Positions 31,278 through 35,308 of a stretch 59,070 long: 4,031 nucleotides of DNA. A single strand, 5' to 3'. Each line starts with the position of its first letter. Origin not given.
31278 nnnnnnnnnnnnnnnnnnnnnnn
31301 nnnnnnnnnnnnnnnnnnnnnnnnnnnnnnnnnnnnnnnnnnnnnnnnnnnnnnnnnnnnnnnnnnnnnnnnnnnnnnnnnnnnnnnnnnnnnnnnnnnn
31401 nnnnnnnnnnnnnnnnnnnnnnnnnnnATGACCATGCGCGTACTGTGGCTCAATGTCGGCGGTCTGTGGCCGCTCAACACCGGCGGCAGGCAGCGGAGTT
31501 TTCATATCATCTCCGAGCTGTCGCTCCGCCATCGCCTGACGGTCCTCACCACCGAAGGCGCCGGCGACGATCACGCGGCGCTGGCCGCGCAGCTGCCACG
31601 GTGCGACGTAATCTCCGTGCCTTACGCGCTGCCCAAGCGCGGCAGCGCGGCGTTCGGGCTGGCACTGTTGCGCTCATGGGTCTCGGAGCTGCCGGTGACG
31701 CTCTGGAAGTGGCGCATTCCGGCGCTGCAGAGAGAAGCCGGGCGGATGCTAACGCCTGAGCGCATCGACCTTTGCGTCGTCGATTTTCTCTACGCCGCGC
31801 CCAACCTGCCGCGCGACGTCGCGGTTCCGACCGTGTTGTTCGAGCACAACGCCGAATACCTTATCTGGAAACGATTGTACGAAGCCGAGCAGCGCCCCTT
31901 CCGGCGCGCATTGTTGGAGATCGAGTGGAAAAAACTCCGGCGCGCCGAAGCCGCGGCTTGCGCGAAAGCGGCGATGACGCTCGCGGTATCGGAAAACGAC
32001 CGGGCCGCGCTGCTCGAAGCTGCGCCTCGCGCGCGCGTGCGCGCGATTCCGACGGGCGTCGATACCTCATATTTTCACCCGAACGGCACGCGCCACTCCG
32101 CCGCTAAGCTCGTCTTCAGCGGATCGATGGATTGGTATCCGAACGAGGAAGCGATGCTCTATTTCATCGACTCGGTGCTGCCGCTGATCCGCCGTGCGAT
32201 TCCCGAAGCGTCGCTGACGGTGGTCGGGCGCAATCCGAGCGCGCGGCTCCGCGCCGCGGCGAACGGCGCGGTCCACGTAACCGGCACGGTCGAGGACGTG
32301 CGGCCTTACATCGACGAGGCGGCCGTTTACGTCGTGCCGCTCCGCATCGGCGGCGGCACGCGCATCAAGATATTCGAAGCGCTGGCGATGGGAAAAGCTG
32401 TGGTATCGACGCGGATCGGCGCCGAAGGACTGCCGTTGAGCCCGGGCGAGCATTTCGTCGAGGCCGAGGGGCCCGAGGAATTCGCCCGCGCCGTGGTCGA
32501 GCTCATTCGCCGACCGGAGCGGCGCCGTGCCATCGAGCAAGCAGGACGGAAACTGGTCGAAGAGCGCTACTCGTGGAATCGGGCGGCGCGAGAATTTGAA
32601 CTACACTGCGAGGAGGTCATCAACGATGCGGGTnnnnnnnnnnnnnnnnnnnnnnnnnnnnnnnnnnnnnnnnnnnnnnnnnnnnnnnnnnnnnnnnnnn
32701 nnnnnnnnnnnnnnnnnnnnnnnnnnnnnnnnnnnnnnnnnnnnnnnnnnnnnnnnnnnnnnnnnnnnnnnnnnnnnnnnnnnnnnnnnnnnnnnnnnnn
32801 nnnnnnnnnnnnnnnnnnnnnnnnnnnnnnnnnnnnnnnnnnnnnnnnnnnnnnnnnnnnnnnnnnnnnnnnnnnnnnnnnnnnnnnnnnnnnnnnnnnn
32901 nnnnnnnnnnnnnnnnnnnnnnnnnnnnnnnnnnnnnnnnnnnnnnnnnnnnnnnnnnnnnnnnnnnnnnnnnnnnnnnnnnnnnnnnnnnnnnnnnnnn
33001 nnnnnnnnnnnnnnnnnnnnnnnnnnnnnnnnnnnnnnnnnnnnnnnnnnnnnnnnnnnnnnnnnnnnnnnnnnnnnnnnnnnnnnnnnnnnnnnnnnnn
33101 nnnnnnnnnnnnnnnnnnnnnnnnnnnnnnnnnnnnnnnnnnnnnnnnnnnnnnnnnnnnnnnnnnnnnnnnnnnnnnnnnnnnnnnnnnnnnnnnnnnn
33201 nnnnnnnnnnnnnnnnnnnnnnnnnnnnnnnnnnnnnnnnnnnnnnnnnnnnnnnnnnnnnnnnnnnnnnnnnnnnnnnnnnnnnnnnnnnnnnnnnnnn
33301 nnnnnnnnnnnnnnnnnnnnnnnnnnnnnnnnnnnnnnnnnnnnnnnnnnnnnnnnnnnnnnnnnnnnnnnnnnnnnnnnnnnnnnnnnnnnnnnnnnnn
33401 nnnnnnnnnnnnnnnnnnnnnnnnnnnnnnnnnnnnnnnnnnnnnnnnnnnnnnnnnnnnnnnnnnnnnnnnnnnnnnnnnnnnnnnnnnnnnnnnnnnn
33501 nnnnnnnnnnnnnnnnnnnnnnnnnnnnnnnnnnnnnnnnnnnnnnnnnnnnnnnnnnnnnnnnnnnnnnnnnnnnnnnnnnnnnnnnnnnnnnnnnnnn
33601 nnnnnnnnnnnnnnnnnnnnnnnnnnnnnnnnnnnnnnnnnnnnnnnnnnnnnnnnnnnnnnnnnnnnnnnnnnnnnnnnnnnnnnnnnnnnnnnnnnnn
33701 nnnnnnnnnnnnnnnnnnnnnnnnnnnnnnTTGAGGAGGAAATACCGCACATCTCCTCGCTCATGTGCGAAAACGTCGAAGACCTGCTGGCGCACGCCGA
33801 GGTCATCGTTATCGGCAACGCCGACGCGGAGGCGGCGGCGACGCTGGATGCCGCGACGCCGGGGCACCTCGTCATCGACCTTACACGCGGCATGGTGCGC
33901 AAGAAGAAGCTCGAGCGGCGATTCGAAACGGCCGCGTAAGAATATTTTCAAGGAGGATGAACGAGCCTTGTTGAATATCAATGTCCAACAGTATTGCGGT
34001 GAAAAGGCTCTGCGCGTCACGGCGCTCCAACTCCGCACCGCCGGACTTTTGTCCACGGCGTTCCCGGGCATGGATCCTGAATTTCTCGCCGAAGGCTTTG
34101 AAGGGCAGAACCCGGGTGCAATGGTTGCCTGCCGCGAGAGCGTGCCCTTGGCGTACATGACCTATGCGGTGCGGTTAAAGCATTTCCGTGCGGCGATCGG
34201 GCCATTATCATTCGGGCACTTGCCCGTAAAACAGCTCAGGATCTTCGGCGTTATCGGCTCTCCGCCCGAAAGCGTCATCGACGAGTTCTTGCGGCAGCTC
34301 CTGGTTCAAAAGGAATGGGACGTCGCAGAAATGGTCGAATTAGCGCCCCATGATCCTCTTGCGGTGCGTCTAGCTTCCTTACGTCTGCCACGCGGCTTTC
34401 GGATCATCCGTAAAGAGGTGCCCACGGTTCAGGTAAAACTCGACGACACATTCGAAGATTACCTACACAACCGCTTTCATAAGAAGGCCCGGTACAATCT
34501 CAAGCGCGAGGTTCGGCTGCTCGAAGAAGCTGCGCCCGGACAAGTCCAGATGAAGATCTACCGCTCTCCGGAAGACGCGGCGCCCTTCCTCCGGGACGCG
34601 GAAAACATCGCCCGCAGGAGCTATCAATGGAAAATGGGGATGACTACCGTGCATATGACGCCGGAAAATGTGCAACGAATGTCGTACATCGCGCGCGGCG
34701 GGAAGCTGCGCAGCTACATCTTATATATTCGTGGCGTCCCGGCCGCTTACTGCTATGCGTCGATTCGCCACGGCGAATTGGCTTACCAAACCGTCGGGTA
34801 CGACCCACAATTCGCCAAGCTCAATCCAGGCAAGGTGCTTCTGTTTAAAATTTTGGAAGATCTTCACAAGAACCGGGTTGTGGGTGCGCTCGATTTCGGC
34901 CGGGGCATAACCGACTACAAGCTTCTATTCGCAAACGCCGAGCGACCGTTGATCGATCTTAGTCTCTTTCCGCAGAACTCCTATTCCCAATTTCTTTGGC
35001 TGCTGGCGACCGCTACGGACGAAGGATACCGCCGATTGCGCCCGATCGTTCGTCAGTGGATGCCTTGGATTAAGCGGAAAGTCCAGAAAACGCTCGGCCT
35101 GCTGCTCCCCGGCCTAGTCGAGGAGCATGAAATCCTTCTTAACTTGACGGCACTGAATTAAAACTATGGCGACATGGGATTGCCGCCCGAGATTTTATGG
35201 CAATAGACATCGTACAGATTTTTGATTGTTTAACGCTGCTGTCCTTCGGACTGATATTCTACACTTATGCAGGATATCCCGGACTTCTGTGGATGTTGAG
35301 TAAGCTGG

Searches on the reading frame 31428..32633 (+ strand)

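Call 20: search_protein_families(library=pfam, proteins=[window:31428-32633:+], max_evalue=0.001)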
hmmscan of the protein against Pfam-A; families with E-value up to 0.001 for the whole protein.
window:31428-32633:+ (402 aa): 4 families
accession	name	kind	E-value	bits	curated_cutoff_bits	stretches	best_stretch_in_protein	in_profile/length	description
PF13692.12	Glyco_trans_1_4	-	6.1e-28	98.3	27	1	227-361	3-141/142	Glycosyl transferases group 1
PF13524.12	Glyco_trans_1_2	-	9.3e-12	45.5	25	1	281-390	28-142/144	Glycosyl transferase-like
PF13439.12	Glyco_transf_4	-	2e-10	41.4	28.5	1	86-214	46-169/170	Glycosyltransferase Family 4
PF00534.26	Glycos_transf_1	-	1.4e-09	38.2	26.4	1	250-375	36-171/172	Glycosyl transferases group 1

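Call 41: search_protein_families(library=ncbifam, proteins=[window:31428-32633:+], max_evalue=1e-10)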
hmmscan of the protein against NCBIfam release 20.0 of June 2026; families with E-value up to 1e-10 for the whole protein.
window:31428-32633:+ (402 aa): 2 families
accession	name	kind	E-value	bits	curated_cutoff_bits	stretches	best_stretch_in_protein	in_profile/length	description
TIGR03087.1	stp1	hypoth_equivalog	1.4e-67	228.6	316.65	1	14-389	10-389/397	TIGR03087 family PEP-CTERM/XrtA system glycosyltransferase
TIGR03088.1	stp2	hypoth_equivalog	4e-12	45.8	409.05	1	200-391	158-367/374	TIGR03088 family PEP-CTERM/XrtA system glycosyltransferase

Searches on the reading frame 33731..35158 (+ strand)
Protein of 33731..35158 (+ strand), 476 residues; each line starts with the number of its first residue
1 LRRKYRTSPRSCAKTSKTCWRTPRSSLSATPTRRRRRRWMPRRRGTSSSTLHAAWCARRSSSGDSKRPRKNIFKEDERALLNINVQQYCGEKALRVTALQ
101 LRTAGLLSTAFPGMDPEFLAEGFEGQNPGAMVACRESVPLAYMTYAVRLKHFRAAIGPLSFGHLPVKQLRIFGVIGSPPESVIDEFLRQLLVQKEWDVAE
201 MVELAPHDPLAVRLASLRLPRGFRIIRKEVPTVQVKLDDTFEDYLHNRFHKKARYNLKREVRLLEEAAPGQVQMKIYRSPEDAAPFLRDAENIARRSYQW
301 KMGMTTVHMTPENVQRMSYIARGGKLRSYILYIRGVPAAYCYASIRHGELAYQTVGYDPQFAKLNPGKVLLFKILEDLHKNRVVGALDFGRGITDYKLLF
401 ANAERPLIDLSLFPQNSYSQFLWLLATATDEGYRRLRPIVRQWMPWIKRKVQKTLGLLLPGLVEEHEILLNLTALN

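Call 20: search_protein_families(library=pfam, proteins=[window:33731-35158:+], max_evalue=0.001)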
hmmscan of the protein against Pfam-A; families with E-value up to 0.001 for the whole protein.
window:33731-35158:+ (476 aa): 1 family
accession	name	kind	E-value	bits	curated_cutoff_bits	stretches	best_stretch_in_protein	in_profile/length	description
PF13480.13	Acetyltransf_6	-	4.8e-22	79.1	22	1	251-397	1-142/143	Acetyltransferase (GNAT) domain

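Call 41: search_protein_families(library=ncbifam, proteins=[window:33731-35158:+], max_evalue=1e-10)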
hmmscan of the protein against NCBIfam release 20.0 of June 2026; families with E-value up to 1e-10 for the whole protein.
window:33731-35158:+ (476 aa): 0 families
